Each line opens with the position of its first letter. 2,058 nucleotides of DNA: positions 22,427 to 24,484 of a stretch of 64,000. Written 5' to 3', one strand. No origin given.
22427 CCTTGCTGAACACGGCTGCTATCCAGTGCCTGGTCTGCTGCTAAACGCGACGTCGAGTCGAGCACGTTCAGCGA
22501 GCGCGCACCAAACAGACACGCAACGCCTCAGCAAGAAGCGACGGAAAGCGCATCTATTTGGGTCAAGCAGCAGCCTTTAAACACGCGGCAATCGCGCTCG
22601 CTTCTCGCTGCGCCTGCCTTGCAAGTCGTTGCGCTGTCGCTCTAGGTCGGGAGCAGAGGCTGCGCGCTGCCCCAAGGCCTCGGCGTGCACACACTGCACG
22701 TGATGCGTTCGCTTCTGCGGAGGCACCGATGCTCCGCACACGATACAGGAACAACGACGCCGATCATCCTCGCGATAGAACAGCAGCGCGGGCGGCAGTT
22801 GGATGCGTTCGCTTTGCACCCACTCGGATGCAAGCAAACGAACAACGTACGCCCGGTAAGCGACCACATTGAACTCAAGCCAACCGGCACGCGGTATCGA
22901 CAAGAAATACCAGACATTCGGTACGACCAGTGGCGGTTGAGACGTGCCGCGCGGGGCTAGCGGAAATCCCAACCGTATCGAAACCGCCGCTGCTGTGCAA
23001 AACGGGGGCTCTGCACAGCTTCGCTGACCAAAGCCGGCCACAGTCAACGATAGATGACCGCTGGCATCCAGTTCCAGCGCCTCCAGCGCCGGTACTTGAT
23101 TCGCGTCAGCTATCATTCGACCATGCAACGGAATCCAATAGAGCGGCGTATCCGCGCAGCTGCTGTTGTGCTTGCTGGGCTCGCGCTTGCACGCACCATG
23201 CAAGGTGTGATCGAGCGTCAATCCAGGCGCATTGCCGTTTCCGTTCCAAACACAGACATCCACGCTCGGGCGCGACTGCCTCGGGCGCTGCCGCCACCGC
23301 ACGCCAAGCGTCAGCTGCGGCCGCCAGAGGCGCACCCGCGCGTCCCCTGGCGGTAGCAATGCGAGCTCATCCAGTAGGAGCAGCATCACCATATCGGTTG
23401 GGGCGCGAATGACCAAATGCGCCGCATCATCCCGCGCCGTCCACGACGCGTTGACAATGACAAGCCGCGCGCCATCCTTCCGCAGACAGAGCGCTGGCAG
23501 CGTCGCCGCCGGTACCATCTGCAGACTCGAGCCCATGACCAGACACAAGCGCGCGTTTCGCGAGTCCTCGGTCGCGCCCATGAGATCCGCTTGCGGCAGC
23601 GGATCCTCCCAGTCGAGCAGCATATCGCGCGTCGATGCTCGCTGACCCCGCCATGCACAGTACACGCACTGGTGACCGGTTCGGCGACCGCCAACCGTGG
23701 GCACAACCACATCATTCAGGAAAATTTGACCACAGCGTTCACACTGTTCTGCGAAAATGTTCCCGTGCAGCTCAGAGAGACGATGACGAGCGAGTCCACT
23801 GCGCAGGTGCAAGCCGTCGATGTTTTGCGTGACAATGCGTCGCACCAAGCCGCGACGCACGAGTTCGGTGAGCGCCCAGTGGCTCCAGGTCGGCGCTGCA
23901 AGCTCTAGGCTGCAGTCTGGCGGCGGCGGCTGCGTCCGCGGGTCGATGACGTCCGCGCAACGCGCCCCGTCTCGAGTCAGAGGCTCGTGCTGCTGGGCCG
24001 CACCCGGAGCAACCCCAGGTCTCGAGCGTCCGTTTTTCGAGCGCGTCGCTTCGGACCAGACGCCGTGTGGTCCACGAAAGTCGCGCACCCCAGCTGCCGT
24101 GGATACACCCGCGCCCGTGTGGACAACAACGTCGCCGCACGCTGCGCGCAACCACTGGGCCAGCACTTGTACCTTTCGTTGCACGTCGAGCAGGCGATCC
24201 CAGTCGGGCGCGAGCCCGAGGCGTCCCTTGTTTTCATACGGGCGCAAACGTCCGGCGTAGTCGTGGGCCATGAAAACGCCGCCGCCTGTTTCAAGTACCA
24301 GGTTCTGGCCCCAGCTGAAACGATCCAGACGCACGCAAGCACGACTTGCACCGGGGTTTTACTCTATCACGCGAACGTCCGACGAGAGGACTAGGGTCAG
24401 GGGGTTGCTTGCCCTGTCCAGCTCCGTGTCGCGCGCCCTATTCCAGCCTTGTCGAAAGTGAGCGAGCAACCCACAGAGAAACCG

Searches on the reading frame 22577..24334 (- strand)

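Call 29: search_protein_families(library=pfam, proteins=[window:22577-24334:-], max_evalue=0.001)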
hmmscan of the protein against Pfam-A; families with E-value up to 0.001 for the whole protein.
window:22577-24334:- (585 aa): 1 family
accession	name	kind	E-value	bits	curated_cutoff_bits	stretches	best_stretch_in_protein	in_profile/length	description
PF02146.23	SIR2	-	3.2e-20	73.2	24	1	146-275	60-180/180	Sir2 family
